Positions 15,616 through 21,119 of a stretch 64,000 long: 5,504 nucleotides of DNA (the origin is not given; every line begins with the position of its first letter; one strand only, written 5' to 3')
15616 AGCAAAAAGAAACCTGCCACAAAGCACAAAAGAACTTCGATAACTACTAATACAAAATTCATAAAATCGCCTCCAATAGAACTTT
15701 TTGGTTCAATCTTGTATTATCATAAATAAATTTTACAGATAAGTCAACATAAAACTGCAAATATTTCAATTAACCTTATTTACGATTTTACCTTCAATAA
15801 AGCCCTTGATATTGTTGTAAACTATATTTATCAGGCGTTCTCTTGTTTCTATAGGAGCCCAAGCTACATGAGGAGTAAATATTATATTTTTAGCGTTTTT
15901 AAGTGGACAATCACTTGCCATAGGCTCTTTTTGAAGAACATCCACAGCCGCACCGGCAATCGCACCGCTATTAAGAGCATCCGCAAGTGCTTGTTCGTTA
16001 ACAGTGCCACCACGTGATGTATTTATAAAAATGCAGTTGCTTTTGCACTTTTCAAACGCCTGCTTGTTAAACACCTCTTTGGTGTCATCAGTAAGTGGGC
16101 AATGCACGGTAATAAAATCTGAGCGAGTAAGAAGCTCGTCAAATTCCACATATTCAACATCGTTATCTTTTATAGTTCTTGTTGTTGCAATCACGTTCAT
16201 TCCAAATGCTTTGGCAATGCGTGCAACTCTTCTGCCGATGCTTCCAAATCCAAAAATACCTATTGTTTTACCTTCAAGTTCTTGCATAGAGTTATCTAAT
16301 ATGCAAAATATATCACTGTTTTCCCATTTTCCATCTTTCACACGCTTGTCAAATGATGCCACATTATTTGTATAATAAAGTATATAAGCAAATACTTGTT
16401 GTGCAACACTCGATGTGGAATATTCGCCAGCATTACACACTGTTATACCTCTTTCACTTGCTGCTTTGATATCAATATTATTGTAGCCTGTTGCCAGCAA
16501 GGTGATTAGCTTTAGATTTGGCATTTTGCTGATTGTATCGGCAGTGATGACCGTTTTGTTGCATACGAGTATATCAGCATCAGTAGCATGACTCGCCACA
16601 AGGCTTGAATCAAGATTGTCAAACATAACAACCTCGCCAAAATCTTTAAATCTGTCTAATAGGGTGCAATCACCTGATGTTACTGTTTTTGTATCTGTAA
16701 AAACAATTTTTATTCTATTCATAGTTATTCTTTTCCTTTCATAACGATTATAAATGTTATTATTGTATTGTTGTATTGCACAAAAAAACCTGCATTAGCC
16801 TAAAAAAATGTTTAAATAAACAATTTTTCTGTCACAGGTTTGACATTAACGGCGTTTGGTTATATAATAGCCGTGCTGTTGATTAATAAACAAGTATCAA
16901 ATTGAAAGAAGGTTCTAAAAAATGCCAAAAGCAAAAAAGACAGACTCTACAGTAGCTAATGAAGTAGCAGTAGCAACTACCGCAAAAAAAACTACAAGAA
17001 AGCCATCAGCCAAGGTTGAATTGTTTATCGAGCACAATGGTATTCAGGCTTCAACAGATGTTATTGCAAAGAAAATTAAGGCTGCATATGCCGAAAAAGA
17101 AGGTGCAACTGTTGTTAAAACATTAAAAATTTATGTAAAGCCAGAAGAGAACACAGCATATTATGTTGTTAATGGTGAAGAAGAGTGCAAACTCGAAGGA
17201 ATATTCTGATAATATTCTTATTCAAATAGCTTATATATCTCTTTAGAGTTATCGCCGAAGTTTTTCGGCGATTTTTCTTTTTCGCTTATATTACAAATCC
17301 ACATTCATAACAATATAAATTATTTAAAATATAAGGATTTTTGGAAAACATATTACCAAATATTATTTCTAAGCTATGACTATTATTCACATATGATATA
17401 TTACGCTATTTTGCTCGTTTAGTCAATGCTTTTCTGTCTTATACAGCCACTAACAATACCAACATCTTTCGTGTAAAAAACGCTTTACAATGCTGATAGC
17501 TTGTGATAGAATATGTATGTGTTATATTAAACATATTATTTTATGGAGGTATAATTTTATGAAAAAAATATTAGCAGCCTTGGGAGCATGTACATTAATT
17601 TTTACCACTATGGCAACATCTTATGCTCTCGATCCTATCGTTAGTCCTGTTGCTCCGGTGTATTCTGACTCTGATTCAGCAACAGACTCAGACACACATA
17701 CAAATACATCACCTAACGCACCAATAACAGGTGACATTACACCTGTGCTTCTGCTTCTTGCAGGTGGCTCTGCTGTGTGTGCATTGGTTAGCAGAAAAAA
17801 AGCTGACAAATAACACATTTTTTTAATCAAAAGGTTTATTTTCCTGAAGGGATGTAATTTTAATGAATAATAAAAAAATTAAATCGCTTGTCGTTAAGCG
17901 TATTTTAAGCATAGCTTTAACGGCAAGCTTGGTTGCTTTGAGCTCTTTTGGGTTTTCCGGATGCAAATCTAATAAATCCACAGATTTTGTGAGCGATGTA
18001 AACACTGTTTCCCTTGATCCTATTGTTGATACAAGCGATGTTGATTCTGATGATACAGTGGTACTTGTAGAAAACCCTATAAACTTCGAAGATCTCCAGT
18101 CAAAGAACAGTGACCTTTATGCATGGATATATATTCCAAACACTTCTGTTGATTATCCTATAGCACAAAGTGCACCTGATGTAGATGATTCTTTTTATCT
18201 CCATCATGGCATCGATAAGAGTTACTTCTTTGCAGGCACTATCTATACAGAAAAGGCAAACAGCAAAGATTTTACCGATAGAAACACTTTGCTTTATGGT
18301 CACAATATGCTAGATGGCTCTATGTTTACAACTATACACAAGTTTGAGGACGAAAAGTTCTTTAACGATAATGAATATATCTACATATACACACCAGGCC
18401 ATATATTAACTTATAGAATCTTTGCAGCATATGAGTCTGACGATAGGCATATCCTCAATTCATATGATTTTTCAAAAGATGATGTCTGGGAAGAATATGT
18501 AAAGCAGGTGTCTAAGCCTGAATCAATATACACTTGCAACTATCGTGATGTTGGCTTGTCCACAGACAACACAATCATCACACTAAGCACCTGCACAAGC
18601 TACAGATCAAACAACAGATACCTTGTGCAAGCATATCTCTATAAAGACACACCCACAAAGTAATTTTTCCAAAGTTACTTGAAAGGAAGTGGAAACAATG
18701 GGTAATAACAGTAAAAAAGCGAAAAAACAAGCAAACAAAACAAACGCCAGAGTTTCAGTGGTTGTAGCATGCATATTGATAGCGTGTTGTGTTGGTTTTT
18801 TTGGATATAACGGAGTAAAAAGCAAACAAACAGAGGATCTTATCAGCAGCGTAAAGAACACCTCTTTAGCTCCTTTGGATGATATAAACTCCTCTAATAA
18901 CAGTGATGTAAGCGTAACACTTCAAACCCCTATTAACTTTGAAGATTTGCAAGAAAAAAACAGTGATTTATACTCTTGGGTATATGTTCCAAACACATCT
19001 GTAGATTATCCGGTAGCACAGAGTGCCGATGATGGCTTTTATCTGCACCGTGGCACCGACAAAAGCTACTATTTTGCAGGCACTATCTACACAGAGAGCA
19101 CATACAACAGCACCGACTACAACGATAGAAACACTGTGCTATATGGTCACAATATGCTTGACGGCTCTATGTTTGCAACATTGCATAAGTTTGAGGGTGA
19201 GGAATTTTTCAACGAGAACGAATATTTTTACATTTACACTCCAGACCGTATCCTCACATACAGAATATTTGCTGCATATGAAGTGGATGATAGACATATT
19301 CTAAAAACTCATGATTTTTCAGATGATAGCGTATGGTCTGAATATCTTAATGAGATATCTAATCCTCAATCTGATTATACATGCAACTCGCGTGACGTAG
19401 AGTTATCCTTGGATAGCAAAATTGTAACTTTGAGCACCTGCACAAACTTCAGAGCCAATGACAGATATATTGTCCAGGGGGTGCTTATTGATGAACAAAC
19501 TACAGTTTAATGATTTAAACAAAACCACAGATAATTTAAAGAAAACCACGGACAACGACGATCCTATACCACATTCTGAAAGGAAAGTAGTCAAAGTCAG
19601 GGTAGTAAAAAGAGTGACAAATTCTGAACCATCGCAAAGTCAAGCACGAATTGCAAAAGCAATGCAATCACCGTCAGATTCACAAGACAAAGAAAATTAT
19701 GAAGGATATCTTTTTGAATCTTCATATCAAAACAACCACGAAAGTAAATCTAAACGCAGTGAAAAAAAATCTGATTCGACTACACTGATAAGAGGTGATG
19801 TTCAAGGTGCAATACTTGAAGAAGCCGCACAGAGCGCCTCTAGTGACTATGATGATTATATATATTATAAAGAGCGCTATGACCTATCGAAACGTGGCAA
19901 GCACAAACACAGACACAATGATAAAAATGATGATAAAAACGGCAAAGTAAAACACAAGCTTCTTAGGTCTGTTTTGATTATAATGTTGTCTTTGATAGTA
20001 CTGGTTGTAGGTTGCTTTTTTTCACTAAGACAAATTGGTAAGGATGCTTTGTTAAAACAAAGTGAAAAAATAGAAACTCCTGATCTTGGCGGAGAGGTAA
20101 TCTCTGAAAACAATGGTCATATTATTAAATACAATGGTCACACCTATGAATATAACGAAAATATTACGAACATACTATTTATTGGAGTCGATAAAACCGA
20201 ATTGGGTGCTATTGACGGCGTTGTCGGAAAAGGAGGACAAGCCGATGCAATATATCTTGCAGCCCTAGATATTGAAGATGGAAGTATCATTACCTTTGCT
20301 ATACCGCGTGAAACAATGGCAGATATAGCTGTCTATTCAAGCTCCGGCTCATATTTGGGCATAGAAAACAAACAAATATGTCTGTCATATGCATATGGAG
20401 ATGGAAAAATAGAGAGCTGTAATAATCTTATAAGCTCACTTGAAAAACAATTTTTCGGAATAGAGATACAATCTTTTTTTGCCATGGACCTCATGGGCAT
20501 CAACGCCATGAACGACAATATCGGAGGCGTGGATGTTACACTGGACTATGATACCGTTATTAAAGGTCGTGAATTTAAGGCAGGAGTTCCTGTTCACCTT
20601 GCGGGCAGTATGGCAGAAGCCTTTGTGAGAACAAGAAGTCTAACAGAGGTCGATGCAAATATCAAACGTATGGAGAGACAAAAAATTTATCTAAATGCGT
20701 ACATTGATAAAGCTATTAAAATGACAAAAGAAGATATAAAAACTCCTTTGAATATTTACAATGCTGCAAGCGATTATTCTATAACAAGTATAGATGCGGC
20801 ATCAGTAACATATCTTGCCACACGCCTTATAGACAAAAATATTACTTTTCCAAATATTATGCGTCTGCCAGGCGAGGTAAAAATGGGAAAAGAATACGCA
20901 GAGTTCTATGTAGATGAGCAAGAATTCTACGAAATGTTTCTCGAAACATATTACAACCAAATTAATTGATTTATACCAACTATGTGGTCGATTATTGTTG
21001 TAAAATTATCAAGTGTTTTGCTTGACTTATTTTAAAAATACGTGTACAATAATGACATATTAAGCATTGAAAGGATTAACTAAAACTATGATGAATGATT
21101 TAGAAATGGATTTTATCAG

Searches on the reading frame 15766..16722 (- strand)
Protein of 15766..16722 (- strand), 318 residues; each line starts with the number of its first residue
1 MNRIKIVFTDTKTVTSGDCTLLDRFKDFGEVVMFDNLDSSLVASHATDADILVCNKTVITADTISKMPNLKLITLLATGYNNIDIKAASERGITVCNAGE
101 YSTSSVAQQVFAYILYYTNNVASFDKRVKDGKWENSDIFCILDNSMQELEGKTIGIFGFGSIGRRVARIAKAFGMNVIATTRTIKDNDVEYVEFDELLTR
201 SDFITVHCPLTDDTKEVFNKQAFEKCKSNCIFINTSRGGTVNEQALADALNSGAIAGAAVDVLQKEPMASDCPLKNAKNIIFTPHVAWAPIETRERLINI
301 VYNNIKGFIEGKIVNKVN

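Call 68: search_protein_families(library=pfam, proteins=[window:15766-16722:-], max_evalue=0.00001)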
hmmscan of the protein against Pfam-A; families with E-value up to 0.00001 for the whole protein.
window:15766-16722:- (318 aa): 2 families
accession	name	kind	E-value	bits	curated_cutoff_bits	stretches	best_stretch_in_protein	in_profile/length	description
PF02826.25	2-Hacid_dh_C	-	5e-59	199.1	25.1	1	111-287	1-178/178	D-isomer specific 2-hydroxyacid dehydrogenase, NAD binding domain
PF00389.36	2-Hacid_dh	-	1.4e-26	93.2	24.6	1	21-315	14-130/134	D-isomer specific 2-hydroxyacid dehydrogenase, catalytic domain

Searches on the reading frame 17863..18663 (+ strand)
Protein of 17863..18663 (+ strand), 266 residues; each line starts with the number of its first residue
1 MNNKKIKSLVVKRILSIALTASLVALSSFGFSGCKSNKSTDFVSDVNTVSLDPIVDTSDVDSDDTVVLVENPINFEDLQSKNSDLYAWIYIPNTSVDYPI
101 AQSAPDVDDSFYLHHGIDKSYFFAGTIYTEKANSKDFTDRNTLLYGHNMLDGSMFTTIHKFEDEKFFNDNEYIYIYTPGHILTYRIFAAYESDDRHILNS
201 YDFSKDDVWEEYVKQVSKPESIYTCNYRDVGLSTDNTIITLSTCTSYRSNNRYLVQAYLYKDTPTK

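Call 68: search_protein_families(library=pfam, proteins=[window:17863-18663:+], max_evalue=0.00001)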
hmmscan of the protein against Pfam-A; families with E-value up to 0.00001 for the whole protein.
window:17863-18663:+ (266 aa): 1 family
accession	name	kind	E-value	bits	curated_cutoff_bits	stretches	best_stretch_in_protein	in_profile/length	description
PF04203.18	Sortase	-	2.8e-14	53.4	26.6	1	89-259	1-124/125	Sortase domain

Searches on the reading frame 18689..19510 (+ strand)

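Call 68: search_protein_families(library=pfam, proteins=[window:18689-19510:+], max_evalue=0.00001)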
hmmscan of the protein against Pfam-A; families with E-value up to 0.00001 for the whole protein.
window:18689-19510:+ (273 aa): 1 family
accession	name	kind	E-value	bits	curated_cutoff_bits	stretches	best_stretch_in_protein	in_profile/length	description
PF04203.18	Sortase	-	1.4e-15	57.5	26.6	1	99-266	2-124/125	Sortase domain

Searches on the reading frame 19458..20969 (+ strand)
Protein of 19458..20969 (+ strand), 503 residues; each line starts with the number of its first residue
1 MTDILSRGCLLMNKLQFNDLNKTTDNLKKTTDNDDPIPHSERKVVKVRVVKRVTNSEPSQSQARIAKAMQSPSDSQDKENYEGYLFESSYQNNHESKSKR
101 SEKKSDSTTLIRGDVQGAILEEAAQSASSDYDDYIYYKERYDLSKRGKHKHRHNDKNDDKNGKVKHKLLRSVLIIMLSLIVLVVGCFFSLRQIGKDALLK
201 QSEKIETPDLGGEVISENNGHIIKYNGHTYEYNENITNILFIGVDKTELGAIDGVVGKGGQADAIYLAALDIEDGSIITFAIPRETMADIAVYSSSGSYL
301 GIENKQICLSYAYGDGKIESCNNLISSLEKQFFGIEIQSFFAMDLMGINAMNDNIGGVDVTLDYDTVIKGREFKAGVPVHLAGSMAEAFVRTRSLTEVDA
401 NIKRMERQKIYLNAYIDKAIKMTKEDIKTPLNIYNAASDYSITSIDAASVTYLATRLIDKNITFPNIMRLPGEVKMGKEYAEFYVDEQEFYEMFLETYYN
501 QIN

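Call 68: search_protein_families(library=pfam, proteins=[window:19458-20969:+], max_evalue=0.00001)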
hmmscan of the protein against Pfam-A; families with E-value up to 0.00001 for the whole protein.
window:19458-20969:+ (503 aa): 1 family
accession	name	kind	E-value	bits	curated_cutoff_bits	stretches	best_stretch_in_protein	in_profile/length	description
PF03816.19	LytR_cpsA_psr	-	2.9e-18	66.9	24.6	1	262-419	2-148/150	LytR_cpsA_psr family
